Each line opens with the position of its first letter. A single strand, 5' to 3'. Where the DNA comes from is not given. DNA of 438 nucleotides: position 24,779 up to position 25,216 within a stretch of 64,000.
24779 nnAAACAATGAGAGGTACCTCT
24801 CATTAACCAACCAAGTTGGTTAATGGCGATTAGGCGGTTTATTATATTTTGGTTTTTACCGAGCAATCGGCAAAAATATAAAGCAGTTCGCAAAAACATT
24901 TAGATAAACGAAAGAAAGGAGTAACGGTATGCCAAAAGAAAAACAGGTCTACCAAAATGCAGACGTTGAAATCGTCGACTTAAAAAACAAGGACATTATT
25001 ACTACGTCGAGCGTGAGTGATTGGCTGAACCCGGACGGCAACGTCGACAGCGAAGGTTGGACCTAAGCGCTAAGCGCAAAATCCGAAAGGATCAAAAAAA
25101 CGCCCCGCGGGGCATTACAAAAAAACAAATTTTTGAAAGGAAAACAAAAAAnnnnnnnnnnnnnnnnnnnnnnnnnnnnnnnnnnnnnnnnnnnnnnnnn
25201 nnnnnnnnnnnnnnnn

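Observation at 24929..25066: Second copy of the small acidic peptide, again directly upstream of a secreted paralog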

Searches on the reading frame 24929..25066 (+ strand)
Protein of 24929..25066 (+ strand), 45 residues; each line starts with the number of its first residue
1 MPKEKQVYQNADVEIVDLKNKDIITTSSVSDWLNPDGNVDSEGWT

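Call 10: search_protein_families(library=pfam, proteins=[window:24929-25066:+], max_evalue=0.01)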
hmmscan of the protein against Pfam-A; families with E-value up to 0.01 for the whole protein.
window:24929-25066:+ (45 aa): 0 families

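Call 11: search_protein_families(library=ncbifam, proteins=[window:24929-25066:+], max_evalue=0.1)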
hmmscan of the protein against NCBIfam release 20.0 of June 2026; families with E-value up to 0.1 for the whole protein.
window:24929-25066:+ (45 aa): 0 families

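Call 14: find_homologous_proteins(query=window:24929-25066:+, max_evalue=10)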
Query window:24929-25066:+ (45 aa): 3 proteins with E <= 10 among 3 candidates.
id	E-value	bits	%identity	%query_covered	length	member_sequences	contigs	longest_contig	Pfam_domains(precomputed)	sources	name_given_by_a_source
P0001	1.8e-22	94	100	100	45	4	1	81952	-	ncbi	-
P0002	2.2e-14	69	78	100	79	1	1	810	-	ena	-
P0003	1.3e-13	67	71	100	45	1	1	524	-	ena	-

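Call 20: find_encoding_contigs(protein=P0001, flank=3000, max_places=4)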
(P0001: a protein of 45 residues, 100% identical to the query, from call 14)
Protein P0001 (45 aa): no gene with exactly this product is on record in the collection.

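Call 26: search_protein_representatives(alignment_id=A1)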
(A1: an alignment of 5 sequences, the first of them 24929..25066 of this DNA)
Query: 5 sequences, 44 profile positions. Proteins with E-value up to 0.001 (for the whole library): 361; up to 1e-10: 2; up to 1e-30: 0. The best 150 are listed.
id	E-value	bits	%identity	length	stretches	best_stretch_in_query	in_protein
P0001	1.3e-17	79.5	-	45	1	1-44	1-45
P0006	1.1e-13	66.9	-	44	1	1-44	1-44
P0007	1.7e-10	56.6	-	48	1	6-44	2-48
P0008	5.9e-09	51.7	-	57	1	6-44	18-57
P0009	6.5e-09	51.6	-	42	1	8-44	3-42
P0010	9.9e-09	51.0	-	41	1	6-44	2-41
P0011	1.4e-08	50.5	-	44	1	3-44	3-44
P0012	2.3e-08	49.9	-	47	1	7-44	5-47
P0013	2.4e-08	49.8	-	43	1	7-44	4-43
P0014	6.6e-08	48.4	-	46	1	5-44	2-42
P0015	9.9e-08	47.8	-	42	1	5-44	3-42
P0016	1.2e-07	47.5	-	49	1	4-44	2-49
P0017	1.3e-07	47.4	-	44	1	1-39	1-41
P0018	1.4e-07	47.4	-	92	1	7-44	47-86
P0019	1.4e-07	47.3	-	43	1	5-44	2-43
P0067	1.3e-05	41.0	-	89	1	8-43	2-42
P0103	4.9e-05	39.2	-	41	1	8-39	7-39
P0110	5.7e-05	39.0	-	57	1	9-37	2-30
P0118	7.2e-05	38.7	-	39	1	9-38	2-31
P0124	8.4e-05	38.4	-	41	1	4-35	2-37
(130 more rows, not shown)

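Call 30: find_encoding_contigs(protein=P0007, flank=6000, max_places=4)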
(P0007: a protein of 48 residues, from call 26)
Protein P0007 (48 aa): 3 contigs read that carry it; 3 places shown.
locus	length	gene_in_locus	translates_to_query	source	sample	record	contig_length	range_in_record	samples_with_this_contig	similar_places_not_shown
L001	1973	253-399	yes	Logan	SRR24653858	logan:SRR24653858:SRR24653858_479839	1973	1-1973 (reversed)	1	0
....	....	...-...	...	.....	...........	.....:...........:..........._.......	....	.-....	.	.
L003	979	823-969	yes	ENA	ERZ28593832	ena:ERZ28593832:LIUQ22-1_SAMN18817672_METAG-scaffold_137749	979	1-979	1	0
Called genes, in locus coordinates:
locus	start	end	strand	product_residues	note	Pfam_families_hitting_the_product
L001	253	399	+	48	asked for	-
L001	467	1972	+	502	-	?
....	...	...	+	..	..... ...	-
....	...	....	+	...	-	?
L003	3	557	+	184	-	?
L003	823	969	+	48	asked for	-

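Call 69: find_encoding_contigs(protein=P0067, flank=8000, max_places=3)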
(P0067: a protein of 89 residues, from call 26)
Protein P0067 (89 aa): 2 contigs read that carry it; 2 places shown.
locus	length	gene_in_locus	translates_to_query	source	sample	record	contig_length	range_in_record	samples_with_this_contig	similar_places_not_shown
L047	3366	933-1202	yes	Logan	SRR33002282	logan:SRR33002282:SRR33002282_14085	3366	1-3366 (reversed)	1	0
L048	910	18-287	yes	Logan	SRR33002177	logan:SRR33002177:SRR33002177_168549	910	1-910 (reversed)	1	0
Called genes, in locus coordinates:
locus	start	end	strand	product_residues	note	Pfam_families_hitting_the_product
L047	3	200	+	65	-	?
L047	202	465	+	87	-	PF05402:PqqD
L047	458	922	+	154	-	-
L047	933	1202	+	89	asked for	-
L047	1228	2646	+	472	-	PF04055:Radical_SAM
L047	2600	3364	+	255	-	?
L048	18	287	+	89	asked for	-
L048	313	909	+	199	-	?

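Call 70: find_encoding_contigs(protein=P0118, flank=8000, max_places=3)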
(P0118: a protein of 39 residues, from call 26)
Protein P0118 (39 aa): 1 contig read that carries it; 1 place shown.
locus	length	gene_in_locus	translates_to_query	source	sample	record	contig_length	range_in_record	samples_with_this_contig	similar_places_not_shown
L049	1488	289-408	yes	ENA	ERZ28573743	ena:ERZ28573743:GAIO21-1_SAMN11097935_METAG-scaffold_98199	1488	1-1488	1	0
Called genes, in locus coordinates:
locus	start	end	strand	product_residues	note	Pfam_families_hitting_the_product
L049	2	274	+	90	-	?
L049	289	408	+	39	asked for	-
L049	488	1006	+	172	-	-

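Call 71: search_protein_families(library=pfam, proteins=[L047:3-200:+, L047:202-465:+, L047:458-922:+, L047:1228-2646:+, L047:2600-3364:+, L049:2-274:+, L049:488-1006:+, L048:313-909:+], max_evalue=0.1)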
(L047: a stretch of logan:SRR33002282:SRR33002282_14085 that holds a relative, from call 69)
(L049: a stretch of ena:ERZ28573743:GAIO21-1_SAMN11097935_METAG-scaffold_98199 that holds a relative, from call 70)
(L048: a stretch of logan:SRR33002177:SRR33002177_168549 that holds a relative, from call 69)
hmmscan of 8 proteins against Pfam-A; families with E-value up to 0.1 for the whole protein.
L047:3-200:+ (65 aa): 1 family
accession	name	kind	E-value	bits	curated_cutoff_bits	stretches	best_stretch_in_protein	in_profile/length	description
PF10982.13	DUF2789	-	0.068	13.8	27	1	8-39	6-42/75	Protein of unknown function (DUF2789)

L047:202-465:+ (87 aa): 1 family
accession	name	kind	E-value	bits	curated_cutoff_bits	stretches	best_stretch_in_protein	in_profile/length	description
PF05402.18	PqqD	-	3.4e-16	59.8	23.4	1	15-83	1-63/67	Coenzyme PQQ synthesis protein D (PqqD)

L047:458-922:+ (154 aa): 1 family
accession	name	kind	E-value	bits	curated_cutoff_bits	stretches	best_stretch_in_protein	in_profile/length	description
PF14857.11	TMEM151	-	0.031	13.6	27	1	114-153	97-136/428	TMEM151 family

L047:1228-2646:+ (472 aa): 2 families
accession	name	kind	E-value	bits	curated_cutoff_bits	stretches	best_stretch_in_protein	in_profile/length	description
PF04055.27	Radical_SAM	-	3.8e-17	63.4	29.5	1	100-256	2-166/166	Radical SAM superfamily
PF13353.11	Fer4_12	-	0.00049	20.8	22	1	104-181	14-94/137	4Fe-4S single cluster domain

L047:2600-3364:+ (255 aa): 2 families
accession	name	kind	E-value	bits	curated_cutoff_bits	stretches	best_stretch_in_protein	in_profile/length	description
PF00664.28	ABC_membrane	-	9.8e-22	78.4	28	1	39-252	3-219/274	ABC transporter transmembrane region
PF06472.20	ABC_membrane_2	-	0.00073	19.4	24.4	1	38-214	18-198/269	ABC transporter transmembrane region 2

L049:2-274:+ (90 aa): 0 families

L049:488-1006:+ (172 aa): 0 families

L048:313-909:+ (199 aa): 2 families
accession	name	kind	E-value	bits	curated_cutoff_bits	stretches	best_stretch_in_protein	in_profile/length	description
PF04055.27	Radical_SAM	-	1.8e-12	48.2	29.5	1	100-191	2-99/166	Radical SAM superfamily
PF13353.11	Fer4_12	-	0.0004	21.1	22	1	103-179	13-92/137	4Fe-4S single cluster domain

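Call 72: search_protein_families(library=ncbifam, proteins=[L047:202-465:+, L047:458-922:+, L047:1228-2646:+, L047:2600-3364:+, L047:933-1202:+, L049:2-274:+, L049:488-1006:+], max_evalue=0.1)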
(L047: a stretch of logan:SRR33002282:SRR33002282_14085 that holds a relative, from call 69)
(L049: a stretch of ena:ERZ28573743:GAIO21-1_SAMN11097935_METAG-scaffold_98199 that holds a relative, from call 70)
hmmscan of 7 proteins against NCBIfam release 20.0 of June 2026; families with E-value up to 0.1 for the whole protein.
L047:202-465:+ (87 aa): 6 families
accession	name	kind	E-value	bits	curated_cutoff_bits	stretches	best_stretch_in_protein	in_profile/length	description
NF033530.1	lasso_PqqD_Strm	exception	9.6e-09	35.4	70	1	33-83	25-74/78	lasso peptide biosynthesis PqqD family chaperone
NF033536.1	lasso_PqqD_Bac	exception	1.9e-05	24.7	80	1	4-82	9-81/88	lasso peptide biosynthesis PqqD family chaperone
NF002535.0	PRK02079.1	equivalog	0.00064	19.5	101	1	29-82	33-84/92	pyrroloquinoline quinone biosynthesis peptide chaperone PqqD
TIGR03859.1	PQQ_PqqD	equivalog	0.0023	17.8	46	1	30-83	25-76/81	pyrroloquinoline quinone biosynthesis peptide chaperone PqqD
TIGR04248.1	SCM_PqqD_rel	equivalog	0.0071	16.5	100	1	8-81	7-75/84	SynChlorMet cassette protein ScmD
TIGR04302.1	geo_PqqD_fam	equivalog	0.012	16.1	100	1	31-82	46-95/102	GeoRSP system PqqD family peptide chaperone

L047:458-922:+ (154 aa): 1 family
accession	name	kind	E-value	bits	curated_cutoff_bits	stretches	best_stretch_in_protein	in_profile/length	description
TIGR02228.1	sigpep_I_arch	equivalog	0.018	14.9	51.85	1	21-105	36-119/158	signal peptidase I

L047:1228-2646:+ (472 aa): 66 families (the best 25 are shown)
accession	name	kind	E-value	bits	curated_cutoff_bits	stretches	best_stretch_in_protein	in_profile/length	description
TIGR04051.1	rSAM_NirJ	equivalog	7.2e-30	104.1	515.45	2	97-261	4-168/354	heme d1 biosynthesis radical SAM protein NirJ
TIGR04250.1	SCM_rSAM_ScmE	equivalog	3.5e-26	92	400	1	96-431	4-338/358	SynChlorMet cassette radical SAM/SPASM protein ScmE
TIGR04545.1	rSAM_ahbD_hemeb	equivalog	3.5e-25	89.1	500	2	97-263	2-169/339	heme b synthase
TIGR04347.1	pseudo_SAM_Halo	equivalog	3.9e-25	88.9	525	1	92-261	35-204/390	TIGR04347 family pseudo-SAM/SPASM protein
TIGR04053.2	TIGR04053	equivalog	8.4e-25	87.8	395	2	97-262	10-179/366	TIGR04053 family radical SAM/SPASM domain-containing protein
NF045574.1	sacti_mat_StsB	exception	3.8e-24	85.4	625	2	91-289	92-287/466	StsB family radical SAM/SPASM domain sactipeptide maturase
TIGR04546.1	rSAM_ahbC_deAc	equivalog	4e-24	85.1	650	1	96-256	40-200/390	12,18-didecarboxysiroheme deacetylase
TIGR04054.1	rSAM_NirJ1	equivalog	8.2e-24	83.9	650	1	97-256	38-197/387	putative heme d1 biosynthesis radical SAM protein NirJ1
TIGR03962.1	mycofact_rSAM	equivalog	3.6e-23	82.3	265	2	97-260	14-177/339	mycofactocin radical SAM maturase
TIGR04055.1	rSAM_NirJ2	equivalog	7.6e-23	81.5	500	2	97-256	2-161/326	putative heme d1 biosynthesis radical SAM protein NirJ2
NF050035.1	rSAM_WgK_link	exception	1.6e-21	76.8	650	2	99-260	13-175/367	radical SAM/SPASM peptide maturase WgkB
TIGR04303.1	GeoRSP_rSAM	equivalog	1.9e-21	77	400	2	97-268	7-181/325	GeoRSP system radical SAM/SPASM protein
TIGR04251.1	SCM_rSAM_ScmF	equivalog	6.3e-20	71.9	400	1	96-430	5-331/353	SynChlorMet cassette radical SAM/SPASM protein ScmF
TIGR02109.1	PQQ_syn_pqqE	equivalog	1e-18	67.4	381.35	1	99-441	11-332/358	pyrroloquinoline quinone biosynthesis protein PqqE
TIGR04103.1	rSAM_nif11_3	equivalog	1.7e-17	63.1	725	1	96-249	6-158/412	nif11-class peptide radical SAM maturase 3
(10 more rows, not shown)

L047:2600-3364:+ (255 aa): 17 families
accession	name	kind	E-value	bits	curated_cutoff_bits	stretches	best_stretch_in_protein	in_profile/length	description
TIGR02204.1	MsbA_rel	hypoth_equivalog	5.5e-15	55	780.4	1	20-253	3-237/576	ABC transporter, permease/ATP-binding protein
TIGR02203.1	MsbA_lipidA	equivalog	3.9e-11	42.1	602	1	26-252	5-233/572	lipid A export permease/ATP-binding protein MsbA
TIGR00958.1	3a01208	subfamily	5.1e-10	38.2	874.6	1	30-253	156-380/711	antigen peptide transporter 2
NF045998.1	cleave_ABC_plasm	equivalog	2.6e-07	29.3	500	1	38-237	156-355/673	Mbov_0121 family peptidase domain-containing ABC transporter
TIGR03797.1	NHLM_micro_ABC2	equivalog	1.9e-06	26.7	709.4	1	24-252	125-353/686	NHLP bacteriocin export ABC transporter permease/ATPase subunit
TIGR01194.1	cyc_pep_trnsptr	subfamily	3.8e-05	22.4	286.2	1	33-217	16-194/554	cyclic peptide export ABC transporter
NF007813.0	PRK10522.1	equivalog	4.2e-05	22.4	604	1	30-193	8-165/547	multidrug ABC transporter permease/ATP-binding protein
TIGR03375.1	type_I_sec_LssB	subfamily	4.3e-05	22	693.1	1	13-254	127-367/696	type I secretion system permease/ATPase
NF008364.0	PRK11160.1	equivalog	9e-05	21.2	630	1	116-246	102-233/575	heme ABC transporter ATP-binding protein/permease CydC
TIGR02868.1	CydC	equivalog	0.0002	20.1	329.05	1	31-250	9-230/530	thiol reductant ABC exporter subunit CydC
NF052233.1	CphA_assoc_ABC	equivalog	0.0015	16.9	880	1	19-250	168-406/766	cyanophycin metabolism-associated ABC transporter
TIGR00957.1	MRP_assoc_pro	equivalog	0.0018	15.8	1470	1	38-235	971-1166/1522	multi drug resistance-associated protein (MRP)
TIGR01271.1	CFTR_protein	equivalog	0.0018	15.8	1761.2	1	105-229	956-1080/1490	cystic fibrosis transmembrane conductor regulator (CFTR)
NF008381.0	PRK11176.1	equivalog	0.002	16.6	867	1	22-229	12-220/582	lipid A ABC transporter ATP-binding protein/permease MsbA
NF008056.1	PRK10790.1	equivalog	0.0029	16.2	746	1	41-252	29-243/584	SmdB family multidrug efflux ABC transporter permease/ATP-binding protein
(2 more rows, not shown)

L047:933-1202:+ (89 aa): 0 families

L049:2-274:+ (90 aa): 0 families

L049:488-1006:+ (172 aa): 0 families

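Call 74: find_encoding_contigs(protein=P0110, flank=8000, max_places=3)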
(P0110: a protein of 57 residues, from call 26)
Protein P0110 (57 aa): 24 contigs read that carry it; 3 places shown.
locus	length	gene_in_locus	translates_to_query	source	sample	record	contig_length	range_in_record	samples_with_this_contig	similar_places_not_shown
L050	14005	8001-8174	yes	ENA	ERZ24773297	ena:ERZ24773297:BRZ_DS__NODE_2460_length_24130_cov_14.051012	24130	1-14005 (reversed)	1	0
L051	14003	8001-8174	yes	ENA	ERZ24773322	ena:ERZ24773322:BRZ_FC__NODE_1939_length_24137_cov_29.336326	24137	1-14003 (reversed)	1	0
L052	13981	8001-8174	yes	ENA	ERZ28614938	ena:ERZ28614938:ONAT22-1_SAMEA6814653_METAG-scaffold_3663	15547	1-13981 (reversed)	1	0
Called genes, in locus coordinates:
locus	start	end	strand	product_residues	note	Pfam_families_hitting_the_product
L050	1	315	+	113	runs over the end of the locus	PF01187:MIF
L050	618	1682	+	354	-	PF01263:Aldose_epim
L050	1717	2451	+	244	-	-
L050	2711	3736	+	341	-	PF00106:adh_short (weak), PF01073:3Beta_HSD, PF01370:Epimerase, PF02719:Polysacc_synt_2, PF04321:RmlD_sub_bind, PF16363:GDP_Man_Dehyd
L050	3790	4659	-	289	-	PF01545:Cation_efflux, PF16916:ZT_dimer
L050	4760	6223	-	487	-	PF00501:AMP-binding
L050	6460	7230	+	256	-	PF27840:ScmC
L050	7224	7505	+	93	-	PF05402:PqqD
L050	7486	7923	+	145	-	-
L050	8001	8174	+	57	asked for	-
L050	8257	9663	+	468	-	PF04055:Radical_SAM, PF13353:Fer4_12 (weak)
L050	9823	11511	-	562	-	PF04205:FMN_bind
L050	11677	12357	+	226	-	PF00072:Response_reg, PF00486:Trans_reg_C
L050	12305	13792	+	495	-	PF00672:HAMP (faint), PF00512:HisKA, PF02518:HATPase_c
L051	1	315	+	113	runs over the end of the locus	PF01187:MIF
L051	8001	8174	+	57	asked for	-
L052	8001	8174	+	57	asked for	-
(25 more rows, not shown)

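Call 89: find_encoding_contigs(protein=P0124, flank=8000, max_places=3)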
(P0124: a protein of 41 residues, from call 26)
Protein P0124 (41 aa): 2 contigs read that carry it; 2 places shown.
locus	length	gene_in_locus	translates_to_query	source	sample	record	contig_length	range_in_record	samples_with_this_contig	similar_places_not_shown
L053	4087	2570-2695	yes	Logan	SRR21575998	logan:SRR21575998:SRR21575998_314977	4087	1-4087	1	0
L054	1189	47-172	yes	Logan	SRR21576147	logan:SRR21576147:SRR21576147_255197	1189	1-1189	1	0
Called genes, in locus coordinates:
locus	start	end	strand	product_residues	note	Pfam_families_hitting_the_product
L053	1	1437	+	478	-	?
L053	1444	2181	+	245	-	-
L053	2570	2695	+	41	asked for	-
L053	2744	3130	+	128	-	PF01381:HTH_3, PF12844:HTH_19, PF13560:HTH_31 (weak)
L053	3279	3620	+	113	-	PF13560:HTH_31 (weak), PF01381:HTH_3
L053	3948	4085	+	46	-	?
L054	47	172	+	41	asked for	-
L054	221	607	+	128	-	PF01381:HTH_3, PF12844:HTH_19, PF13560:HTH_31 (weak)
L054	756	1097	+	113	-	PF13560:HTH_31 (weak), PF01381:HTH_3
